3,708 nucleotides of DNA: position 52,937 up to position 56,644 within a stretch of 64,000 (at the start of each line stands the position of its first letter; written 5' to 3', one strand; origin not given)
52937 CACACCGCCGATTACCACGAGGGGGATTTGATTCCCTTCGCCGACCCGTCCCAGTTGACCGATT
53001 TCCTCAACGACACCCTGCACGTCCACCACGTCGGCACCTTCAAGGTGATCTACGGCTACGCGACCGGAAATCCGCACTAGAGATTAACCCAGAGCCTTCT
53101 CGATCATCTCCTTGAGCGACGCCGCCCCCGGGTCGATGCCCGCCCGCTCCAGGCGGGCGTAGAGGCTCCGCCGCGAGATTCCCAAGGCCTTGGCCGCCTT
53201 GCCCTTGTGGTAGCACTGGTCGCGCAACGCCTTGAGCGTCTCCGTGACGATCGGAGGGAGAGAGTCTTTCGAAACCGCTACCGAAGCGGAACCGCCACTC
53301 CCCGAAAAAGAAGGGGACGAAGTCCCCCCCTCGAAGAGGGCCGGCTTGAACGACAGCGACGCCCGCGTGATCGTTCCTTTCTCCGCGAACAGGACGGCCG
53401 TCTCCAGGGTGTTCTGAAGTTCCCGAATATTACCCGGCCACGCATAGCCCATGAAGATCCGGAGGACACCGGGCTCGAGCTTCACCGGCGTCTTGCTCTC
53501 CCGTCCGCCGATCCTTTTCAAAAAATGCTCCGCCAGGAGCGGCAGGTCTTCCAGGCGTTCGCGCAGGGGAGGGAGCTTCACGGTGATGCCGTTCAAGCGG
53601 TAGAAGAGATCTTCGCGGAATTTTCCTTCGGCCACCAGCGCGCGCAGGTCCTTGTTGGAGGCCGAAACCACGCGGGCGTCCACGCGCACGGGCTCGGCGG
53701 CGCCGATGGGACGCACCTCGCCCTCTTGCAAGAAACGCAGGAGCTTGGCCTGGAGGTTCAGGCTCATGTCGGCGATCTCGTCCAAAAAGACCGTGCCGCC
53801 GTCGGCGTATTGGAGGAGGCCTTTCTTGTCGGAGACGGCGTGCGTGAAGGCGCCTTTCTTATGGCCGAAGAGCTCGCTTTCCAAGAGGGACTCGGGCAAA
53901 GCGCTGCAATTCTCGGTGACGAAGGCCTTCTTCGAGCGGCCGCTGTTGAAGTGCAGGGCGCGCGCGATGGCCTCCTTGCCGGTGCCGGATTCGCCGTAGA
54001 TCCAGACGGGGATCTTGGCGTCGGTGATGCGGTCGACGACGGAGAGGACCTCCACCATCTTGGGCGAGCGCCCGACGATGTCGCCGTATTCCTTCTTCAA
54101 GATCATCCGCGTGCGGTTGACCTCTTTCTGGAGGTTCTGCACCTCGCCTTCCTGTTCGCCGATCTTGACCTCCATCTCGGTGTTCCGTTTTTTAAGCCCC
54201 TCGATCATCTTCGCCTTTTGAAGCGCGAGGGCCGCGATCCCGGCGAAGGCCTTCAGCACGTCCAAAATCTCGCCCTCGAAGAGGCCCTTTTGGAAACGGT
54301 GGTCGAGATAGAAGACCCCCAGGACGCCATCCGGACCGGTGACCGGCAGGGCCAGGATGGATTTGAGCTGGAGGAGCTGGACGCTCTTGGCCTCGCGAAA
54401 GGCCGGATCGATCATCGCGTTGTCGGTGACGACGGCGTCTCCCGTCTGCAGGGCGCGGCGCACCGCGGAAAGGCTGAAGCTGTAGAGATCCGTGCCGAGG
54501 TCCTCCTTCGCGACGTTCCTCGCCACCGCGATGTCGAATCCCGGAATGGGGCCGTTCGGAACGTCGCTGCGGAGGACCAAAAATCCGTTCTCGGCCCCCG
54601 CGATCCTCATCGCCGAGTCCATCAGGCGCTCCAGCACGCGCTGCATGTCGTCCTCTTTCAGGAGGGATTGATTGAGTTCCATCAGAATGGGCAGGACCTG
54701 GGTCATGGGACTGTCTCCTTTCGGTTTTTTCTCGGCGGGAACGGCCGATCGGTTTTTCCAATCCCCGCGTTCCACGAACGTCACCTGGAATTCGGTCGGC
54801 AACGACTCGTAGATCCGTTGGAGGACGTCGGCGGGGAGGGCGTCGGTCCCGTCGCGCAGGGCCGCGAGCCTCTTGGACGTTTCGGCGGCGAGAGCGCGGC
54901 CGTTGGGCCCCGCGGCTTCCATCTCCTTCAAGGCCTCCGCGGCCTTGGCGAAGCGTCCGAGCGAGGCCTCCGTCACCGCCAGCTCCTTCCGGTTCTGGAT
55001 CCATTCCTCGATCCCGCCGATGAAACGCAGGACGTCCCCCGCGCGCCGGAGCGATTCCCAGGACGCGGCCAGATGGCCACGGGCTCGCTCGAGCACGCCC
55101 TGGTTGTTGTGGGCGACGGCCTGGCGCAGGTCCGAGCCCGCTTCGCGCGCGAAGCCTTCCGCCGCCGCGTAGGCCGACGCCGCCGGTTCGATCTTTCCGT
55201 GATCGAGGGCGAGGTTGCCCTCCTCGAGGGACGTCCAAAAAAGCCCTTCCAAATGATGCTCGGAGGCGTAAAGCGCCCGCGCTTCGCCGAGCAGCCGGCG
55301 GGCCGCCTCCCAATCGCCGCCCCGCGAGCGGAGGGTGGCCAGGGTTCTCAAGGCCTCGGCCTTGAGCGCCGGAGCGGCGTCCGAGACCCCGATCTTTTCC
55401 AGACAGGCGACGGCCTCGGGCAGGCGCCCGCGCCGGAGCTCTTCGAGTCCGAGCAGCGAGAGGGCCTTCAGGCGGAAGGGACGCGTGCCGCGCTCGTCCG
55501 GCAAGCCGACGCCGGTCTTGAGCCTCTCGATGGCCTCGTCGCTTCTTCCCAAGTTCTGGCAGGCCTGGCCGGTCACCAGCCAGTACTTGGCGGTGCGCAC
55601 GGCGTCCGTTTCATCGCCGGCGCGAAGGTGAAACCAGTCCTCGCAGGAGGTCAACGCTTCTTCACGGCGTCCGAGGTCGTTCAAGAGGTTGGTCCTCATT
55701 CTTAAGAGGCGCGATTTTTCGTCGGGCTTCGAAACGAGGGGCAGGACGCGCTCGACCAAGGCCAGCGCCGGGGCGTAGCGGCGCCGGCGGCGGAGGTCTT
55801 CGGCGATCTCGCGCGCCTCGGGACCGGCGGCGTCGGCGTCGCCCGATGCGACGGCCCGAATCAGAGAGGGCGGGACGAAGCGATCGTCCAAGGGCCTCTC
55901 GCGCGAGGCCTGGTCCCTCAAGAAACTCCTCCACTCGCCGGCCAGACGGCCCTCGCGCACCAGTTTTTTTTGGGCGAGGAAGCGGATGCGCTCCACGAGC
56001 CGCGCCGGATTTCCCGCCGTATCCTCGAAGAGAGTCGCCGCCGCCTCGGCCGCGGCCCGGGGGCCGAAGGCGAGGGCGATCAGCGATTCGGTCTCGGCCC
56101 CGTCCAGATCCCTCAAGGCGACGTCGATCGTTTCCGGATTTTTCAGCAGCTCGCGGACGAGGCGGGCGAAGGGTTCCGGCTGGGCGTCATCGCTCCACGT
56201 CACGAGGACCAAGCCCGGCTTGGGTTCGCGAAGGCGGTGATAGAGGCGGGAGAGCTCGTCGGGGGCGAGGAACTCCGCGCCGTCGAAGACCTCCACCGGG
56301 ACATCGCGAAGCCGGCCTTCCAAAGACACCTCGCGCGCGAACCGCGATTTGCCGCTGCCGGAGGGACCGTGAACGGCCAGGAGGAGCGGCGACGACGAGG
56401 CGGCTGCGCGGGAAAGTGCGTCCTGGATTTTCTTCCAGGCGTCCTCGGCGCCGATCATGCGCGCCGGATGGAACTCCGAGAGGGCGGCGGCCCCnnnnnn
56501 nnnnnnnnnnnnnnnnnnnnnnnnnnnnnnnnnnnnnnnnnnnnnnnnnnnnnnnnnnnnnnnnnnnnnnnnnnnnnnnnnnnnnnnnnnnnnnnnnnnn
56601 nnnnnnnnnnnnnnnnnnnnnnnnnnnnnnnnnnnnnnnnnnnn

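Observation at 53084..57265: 1393-aa fusion of a eukaryotic-like Ser/Thr kinase, STAND-type NTPase, TPR array, GAF and a complete sigma-54 activator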

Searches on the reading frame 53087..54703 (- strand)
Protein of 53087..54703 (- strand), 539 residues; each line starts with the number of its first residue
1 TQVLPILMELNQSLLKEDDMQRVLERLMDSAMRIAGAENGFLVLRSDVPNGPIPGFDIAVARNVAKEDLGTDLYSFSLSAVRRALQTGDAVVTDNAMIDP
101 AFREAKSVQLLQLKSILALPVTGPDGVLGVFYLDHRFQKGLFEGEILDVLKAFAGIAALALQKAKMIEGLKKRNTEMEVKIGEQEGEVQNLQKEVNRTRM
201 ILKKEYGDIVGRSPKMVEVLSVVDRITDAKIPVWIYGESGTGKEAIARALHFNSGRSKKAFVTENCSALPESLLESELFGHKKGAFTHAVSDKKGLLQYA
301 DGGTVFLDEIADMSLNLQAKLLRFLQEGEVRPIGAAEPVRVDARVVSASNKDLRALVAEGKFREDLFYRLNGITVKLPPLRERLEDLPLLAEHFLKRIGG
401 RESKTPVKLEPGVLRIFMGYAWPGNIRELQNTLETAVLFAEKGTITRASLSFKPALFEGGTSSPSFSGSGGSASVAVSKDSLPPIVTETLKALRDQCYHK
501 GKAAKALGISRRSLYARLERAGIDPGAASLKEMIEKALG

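Call 61: search_solved_structures(query=window:53087-54703:-, max_evalue=1e-10, show_alignments=1)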
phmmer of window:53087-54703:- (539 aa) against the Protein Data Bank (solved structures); distinct sequences matched with E-value up to 1e-10: 35.
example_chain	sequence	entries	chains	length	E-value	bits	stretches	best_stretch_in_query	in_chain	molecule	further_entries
9qq6_C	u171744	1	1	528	2.6e-82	280.5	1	7-521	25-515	Nif-specific regulatory protein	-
4l4u_A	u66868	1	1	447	2.3e-73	251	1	188-524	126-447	Transcriptional regulator (NtrC family)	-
1ojl_A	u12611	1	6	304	1.7e-71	244.8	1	209-520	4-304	TRANSCRIPTIONAL REGULATORY PROTEIN ZRAR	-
1ny5_A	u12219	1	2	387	1e-70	242.2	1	188-451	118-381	transcriptional regulator (NtrC family)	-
4ly6_A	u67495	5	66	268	1.1e-70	242.2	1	196-451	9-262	Transcriptional regulator (NtrC family)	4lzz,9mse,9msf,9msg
1ny6_A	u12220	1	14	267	1.1e-70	242.2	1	195-451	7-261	transcriptional regulator (NtrC family)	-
3m0e_A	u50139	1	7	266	8.1e-70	239.3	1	197-451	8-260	Transcriptional regulator (NtrC family)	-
3dzd_A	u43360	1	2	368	4.1e-66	227.1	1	205-442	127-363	Transcriptional regulator (NtrC family)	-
6iy8_A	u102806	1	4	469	1.4e-64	222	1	187-442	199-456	Positive regulator CapR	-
26jl_A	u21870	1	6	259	5.5e-63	216.8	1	208-440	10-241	Flagellar regulatory protein A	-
6jdi_A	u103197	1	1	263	4.8e-62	213.7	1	207-445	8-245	Nitrogen assimilation regulatory protein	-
7ejw_C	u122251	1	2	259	2.3e-61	211.4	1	207-445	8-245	Transcriptional regulator FleQ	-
6j7e_A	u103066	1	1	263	2.4e-61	211.4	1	207-445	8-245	Nitrogen assimilation regulatory protein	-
5exp_A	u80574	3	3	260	2.5e-61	211.3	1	208-445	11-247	Transcriptional regulator FleQ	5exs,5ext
5ep0_A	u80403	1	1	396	4.4e-61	210.5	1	204-439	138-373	Putative repressor protein luxO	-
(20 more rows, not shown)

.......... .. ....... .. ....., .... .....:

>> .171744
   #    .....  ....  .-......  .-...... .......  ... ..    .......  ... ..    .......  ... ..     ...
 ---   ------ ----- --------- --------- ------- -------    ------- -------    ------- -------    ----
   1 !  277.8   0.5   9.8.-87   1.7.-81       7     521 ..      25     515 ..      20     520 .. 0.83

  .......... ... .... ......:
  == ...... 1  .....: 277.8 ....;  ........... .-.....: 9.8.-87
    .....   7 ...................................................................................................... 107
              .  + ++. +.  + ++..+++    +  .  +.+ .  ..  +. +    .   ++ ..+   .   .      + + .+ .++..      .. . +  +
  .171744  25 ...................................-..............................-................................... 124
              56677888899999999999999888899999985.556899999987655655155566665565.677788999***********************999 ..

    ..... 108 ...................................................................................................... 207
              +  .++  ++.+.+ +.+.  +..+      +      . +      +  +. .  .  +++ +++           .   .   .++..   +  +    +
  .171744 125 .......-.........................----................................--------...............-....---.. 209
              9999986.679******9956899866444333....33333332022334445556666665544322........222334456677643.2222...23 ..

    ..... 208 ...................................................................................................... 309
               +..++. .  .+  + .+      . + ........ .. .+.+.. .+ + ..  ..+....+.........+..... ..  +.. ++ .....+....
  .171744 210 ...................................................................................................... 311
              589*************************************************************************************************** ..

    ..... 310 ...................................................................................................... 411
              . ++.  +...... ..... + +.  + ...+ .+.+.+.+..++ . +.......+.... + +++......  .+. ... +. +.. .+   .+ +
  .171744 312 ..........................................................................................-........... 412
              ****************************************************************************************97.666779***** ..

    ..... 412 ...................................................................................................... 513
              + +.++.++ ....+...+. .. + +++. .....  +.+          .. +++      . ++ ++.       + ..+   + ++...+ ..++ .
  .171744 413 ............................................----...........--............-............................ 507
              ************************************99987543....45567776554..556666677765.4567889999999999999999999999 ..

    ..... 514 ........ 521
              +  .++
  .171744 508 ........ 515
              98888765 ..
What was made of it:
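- Closest known: NifA. Same: All AAA+ motifs are present (call 61).
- The C-terminal 539 aa aligns end to end with the NifA structure 9qq6_C (E 2.6e-82) and with NtrC1, ZraR and PspF (call 61).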

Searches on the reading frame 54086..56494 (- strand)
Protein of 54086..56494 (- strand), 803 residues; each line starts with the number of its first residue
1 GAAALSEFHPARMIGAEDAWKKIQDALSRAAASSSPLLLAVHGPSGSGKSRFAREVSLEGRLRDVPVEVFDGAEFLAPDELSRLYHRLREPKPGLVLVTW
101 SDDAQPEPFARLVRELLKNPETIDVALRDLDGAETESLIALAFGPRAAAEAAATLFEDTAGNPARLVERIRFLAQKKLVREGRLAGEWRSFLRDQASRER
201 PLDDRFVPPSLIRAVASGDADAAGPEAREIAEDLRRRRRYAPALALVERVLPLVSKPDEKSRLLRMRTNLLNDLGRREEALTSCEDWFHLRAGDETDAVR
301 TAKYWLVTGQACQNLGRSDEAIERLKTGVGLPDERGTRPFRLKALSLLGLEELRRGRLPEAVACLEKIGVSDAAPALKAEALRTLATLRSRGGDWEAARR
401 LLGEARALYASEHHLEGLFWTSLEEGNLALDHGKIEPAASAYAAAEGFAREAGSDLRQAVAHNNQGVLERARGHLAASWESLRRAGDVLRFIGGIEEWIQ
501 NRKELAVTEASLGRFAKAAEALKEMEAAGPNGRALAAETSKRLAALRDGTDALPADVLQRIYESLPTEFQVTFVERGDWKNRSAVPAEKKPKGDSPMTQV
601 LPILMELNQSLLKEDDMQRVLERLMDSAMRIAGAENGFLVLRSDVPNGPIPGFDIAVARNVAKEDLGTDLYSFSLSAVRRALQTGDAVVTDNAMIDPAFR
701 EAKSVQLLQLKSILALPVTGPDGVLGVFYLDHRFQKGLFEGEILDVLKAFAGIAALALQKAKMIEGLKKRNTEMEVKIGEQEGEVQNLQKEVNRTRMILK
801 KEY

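Call 89: search_protein_representatives(protein=window:54086-56494:-)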
Query: 803 residues. Proteins with E-value up to 0.001 (for the whole library): 9776; up to 1e-10: 2409; up to 1e-30: 89. The best 150 are listed.
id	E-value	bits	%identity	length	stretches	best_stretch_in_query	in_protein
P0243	1.1e-247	840.8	58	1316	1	3-803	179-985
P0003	4.5e-151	521.3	46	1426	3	596-803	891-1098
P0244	4.7e-150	518.0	43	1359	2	256-803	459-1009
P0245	8.6e-150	517.1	44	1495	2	204-803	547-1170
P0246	2.2e-136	472.8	43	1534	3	208-803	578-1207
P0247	1.1e-129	450.6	43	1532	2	128-803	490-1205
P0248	9.4e-126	437.6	40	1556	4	551-803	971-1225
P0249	6.4e-121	421.6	40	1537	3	557-803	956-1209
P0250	5.4e-119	415.3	39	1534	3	556-803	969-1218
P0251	7.5e-113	395.0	47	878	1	269-803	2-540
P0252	1.3e-112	394.2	38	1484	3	542-803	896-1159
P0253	3.3e-96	339.9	38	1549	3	605-803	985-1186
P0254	7.2e-92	325.6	40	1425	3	599-803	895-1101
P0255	3.3e-86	306.9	34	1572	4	548-803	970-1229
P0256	1.2e-80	288.5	39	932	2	208-576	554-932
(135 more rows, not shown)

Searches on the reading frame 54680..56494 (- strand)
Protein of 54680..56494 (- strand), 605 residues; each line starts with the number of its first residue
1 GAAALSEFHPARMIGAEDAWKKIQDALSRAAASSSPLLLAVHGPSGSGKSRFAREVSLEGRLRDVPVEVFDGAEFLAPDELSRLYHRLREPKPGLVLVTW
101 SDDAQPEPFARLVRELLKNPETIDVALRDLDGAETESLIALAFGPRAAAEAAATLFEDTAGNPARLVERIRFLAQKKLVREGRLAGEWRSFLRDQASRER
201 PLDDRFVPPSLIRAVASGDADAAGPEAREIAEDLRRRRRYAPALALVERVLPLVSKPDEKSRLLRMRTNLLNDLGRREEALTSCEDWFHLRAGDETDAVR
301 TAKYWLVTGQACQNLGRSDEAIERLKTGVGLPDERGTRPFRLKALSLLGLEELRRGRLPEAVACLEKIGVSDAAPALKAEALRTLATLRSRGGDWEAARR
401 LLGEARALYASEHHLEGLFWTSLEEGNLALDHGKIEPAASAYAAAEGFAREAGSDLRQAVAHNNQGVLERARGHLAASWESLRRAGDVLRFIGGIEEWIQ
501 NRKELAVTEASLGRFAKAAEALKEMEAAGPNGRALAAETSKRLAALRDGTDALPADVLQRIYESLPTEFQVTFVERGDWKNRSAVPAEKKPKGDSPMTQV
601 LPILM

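Call 67: predict_structure(alignment_id=A3)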
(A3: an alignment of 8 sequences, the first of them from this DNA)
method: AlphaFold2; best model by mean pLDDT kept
length: 605 residues; sequences in the alignment: 8
mean_pLDDT: 81.2   pTM: 0.60
mean pLDDT of the five models: 81.2, 80.5, 79.8, 79.3, 78.9
residues with pLDDT >= 90: 199; 70-90: 300; 50-70: 66; < 50: 40
segments of 3 or more residues with pLDDT < 50: 1-10, 577-581, 583-605
pLDDT, mean of each block of 10 residues (from residue 1): 37 80 88 84 86 88 88 76 76 86 72 82 90 89 83 84 82 77 75 68 56 66 82 77 85 86 91 83 92 87 93 88 95 86 92 89 87 86 92 91 96 93 96 94 95 86 94 90 89 80 93 88 89 89 77 58 70 53 38 37 33
secondary structure, 60 per line:
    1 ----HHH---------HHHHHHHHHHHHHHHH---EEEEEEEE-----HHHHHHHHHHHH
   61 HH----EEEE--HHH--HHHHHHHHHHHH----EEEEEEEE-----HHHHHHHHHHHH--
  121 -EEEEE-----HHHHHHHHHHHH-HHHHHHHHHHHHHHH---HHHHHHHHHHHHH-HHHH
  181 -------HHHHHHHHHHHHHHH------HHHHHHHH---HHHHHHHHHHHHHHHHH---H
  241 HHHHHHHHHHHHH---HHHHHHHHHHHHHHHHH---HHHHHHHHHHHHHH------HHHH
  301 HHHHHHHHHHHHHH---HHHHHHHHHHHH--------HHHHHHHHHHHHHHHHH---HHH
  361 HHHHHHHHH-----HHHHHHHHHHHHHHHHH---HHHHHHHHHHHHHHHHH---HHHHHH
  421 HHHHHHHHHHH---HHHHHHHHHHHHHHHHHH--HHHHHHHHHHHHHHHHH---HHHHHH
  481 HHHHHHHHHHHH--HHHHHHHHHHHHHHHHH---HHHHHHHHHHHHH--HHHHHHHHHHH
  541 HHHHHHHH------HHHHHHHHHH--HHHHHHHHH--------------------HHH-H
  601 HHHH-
elements in order: H17-32 E36-43 H49-62 E67-70 H78-89 E94-101 H107-118 E122-126 H132-143 H145-159 H163-175 H177-180 H188-202 H209-216 H220-236 H240-253 H257-273 H277-290 H297-314 H318-329 H338-354 H358-369 H375-391 H395-411 H415-431 H435-452 H455-471 H475-492 H495-511 H515-527 H530-548 H555-564 H567-575 H600-604
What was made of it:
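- On STAND NTPase (NOD = NBD-HD-WHD plus sensor): The model shows no strand or wing after the helical domain (call 67)
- Checked: However, an AlphaFold model of residues 258-862 (pLDDT 81) shows a P-loop alpha/beta core followed by about 9 helical hairpins (call 67).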

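Call 69: fold_search(model_id=the predicted structure, library=pdb)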
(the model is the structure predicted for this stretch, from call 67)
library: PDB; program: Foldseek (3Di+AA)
matches with E <= 10: 1712; with E <= 0.001: 171
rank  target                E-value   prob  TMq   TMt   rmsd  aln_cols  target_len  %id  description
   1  6mfv_A                4.4e-08  1.00  0.38  0.36  13.2       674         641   15  Crystal structure of the Signal Transduction ATPase with Numerous Domains (STAND) protein with a tetratricopeptide rep (released 2019-02-20)
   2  5a7d_D                4.2e-07  1.00  0.38  0.60   6.7       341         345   18  Tetrameric assembly of LGN with Inscuteable (released 2016-08-03)
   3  5a7d_H                4.2e-07  1.00  0.38  0.60   6.4       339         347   18  Tetrameric assembly of LGN with Inscuteable (released 2016-08-03)
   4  4a1s_A                6.5e-07  1.00  0.40  0.65   6.1       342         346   17  Crystallographic structure of the Pins:Insc complex (released 2012-03-28)
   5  3sf4_B                6.7e-07  1.00  0.38  0.60   5.8       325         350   18  Crystal structure of the complex between the conserved cell polarity proteins Inscuteable and LGN (released 2011-11-23)
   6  8chy                  7.0e-07  1.00  0.27  0.51   8.6       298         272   21  Crystal structure of an 8-repeat consensus TPR superhelix with Zinc. (released 2024-02-21)
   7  5a7d_G                7.6e-07  1.00  0.37  0.59   6.8       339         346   18  Tetrameric assembly of LGN with Inscuteable (released 2016-08-03)
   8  5a7d_C                8.8e-07  1.00  0.38  0.61   6.4       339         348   18  Tetrameric assembly of LGN with Inscuteable (released 2016-08-03)
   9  4g2v_A                9.2e-07  1.00  0.41  0.71   4.9       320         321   16  Structure complex of LGN binding with FRMPD1 (released 2013-01-23)
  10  4wne_A                9.6e-07  1.00  0.41  0.70   4.9       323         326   16  Crystal structure of the TPR domain of LGN in complex with Frmpd4/Preso1 at 2.0 Angstrom resolution (released 2015-09-16)
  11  4a1s_B                1.2e-06  1.00  0.40  0.65   6.4       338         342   17  Crystallographic structure of the Pins:Insc complex (released 2012-03-28)
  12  3sf4_A                1.4e-06  1.00  0.39  0.62   7.4       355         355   16  Crystal structure of the complex between the conserved cell polarity proteins Inscuteable and LGN (released 2011-11-23)
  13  5a7d_F                1.5e-06  1.00  0.38  0.60   6.6       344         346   18  Tetrameric assembly of LGN with Inscuteable (released 2016-08-03)
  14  5a7d_B                1.7e-06  1.00  0.39  0.60   6.7       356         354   18  Tetrameric assembly of LGN with Inscuteable (released 2016-08-03)
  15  3sf4_C                1.9e-06  1.00  0.38  0.62   6.7       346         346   16  Crystal structure of the complex between the conserved cell polarity proteins Inscuteable and LGN (released 2011-11-23)
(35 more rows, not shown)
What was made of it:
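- On STAND NTPase (NOD = NBD-HD-WHD plus sensor): The model's solenoid and its TPR matches (calls 67, 69).
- Checked: Its best PDB match is 6MFV, a STAND ATPase with a TPR sensor, followed by LGN/Pins TPR domains (call 69).
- The model of residues 258-862 (pLDDT 81) best matches the STAND-TPR protein 6MFV (calls 67, 69).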
